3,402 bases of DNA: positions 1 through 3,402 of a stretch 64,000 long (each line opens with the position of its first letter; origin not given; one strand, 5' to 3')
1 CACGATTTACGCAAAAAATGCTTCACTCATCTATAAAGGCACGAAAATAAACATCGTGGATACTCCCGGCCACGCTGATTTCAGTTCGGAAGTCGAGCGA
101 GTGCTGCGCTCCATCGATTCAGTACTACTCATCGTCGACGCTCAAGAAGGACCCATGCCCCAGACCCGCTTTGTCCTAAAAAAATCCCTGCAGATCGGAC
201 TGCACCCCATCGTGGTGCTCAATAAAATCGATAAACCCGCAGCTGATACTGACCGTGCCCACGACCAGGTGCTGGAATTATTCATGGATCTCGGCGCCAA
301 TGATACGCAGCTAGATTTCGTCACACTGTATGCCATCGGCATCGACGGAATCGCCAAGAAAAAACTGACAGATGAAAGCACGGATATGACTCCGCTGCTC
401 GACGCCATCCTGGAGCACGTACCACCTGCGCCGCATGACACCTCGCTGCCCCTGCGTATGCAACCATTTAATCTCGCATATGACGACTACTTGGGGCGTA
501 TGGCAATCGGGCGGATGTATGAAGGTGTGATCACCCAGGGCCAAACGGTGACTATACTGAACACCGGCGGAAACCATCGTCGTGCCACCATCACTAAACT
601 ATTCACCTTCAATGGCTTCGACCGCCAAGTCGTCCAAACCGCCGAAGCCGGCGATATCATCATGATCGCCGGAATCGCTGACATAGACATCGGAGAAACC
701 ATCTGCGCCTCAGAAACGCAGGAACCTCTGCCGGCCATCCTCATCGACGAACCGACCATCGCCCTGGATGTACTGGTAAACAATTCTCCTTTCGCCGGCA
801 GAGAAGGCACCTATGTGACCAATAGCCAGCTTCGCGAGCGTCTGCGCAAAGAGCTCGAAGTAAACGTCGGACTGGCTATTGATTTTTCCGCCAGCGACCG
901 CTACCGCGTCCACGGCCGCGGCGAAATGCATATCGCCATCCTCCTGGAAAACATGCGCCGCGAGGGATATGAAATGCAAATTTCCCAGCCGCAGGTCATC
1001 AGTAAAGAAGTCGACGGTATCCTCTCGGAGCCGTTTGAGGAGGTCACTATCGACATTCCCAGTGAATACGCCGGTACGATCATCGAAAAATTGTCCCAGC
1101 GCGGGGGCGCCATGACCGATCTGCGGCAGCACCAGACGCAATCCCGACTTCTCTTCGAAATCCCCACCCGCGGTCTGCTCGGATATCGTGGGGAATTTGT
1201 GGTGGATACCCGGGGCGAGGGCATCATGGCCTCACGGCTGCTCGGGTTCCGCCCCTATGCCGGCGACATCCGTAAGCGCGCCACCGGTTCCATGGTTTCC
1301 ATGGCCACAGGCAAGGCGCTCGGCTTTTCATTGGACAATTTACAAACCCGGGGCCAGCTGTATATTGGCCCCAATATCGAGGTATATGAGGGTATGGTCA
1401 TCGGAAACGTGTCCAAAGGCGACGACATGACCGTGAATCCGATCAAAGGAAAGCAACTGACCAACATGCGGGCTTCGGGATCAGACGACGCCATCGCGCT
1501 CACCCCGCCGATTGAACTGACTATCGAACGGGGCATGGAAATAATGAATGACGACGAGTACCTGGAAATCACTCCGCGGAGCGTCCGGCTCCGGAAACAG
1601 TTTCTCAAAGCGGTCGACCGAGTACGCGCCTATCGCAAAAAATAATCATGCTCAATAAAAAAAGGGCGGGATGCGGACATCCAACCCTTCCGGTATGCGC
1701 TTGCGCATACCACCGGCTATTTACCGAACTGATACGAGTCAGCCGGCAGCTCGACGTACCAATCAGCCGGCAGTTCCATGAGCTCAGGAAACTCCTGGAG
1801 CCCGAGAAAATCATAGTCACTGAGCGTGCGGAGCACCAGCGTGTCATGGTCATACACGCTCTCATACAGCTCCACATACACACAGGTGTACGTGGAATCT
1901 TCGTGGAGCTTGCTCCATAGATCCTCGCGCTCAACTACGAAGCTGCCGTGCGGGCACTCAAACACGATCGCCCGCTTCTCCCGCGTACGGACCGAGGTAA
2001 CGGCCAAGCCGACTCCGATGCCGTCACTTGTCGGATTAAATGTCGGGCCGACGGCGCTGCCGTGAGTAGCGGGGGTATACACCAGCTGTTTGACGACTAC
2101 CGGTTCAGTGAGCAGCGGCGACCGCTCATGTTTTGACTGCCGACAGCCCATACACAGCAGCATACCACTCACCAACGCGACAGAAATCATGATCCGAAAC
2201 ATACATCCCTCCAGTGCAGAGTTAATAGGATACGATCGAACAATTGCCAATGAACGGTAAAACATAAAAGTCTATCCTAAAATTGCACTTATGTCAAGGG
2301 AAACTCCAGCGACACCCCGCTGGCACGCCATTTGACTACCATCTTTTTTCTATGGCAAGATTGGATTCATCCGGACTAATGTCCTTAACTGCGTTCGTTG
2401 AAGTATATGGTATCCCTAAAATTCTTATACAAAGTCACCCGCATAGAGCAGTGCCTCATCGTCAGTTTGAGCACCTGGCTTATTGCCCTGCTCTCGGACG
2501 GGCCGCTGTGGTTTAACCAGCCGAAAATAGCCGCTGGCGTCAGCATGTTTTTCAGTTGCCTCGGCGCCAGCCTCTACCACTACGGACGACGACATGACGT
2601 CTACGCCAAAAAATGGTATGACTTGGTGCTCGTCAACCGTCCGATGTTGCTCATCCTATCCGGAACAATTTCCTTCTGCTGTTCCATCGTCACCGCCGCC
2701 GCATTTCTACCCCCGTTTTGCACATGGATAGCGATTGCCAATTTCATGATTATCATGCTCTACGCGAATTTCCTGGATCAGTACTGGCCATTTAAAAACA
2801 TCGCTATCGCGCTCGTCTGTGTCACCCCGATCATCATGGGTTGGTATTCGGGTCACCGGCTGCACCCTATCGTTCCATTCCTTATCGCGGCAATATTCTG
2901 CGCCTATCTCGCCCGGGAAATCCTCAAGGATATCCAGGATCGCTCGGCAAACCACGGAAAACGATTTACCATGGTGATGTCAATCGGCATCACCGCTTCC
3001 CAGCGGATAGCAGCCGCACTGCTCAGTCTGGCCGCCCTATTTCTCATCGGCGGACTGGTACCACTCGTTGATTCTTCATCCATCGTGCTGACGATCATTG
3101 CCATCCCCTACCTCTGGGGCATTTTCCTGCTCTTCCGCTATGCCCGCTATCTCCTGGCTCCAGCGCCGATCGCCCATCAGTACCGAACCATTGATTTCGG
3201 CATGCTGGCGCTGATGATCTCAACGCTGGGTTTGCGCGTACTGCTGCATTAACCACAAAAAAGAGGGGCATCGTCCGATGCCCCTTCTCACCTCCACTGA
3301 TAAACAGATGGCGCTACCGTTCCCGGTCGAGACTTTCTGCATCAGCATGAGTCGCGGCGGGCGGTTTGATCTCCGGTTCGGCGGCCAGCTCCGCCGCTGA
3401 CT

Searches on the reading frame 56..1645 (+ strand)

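Call 72: search_protein_families(library=pfam, proteins=[window:56-1645:+], max_evalue=0.001)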
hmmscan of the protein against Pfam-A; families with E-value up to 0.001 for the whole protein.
window:56-1645:+ (529 aa): 5 families
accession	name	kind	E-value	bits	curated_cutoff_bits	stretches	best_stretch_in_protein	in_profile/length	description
PF21018.2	BipA_C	-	3.2e-41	140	23.8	1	410-518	1-109/110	TypA/BipA C-terminal domain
PF00009.33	GTP_EFTU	-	7.3e-25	88.1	26.5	1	1-124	74-188/188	Elongation factor Tu GTP binding domain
PF00679.30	EFG_C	-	1.2e-19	70.6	27.9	1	323-407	2-87/89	Elongation factor G C-terminus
PF03144.31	GTP_EFTU_D2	-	6.3e-14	52.6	30.3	1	147-217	1-73/73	Elongation factor Tu domain 2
PF22042.2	EF-G_D2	-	2.4e-08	34.4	27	1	138-218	7-83/84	Elongation factor G domain 2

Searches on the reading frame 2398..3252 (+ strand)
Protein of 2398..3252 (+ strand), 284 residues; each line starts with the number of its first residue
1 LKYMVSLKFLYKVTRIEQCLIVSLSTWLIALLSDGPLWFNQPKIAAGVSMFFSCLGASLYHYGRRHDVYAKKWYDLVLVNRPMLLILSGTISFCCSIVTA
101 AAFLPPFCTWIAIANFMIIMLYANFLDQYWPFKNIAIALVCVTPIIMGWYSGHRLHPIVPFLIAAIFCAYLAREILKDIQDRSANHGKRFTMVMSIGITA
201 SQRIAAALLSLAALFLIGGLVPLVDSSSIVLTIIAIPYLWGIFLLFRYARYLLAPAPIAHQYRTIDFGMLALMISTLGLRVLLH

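Call 72: search_protein_families(library=pfam, proteins=[window:2398-3252:+], max_evalue=0.001)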
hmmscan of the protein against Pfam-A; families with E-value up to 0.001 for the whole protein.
window:2398-3252:+ (284 aa): 1 family
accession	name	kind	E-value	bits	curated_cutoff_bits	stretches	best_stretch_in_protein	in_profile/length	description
PF01040.23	UbiA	-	4.9e-10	39.6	34.2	1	89-245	73-228/250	UbiA prenyltransferase family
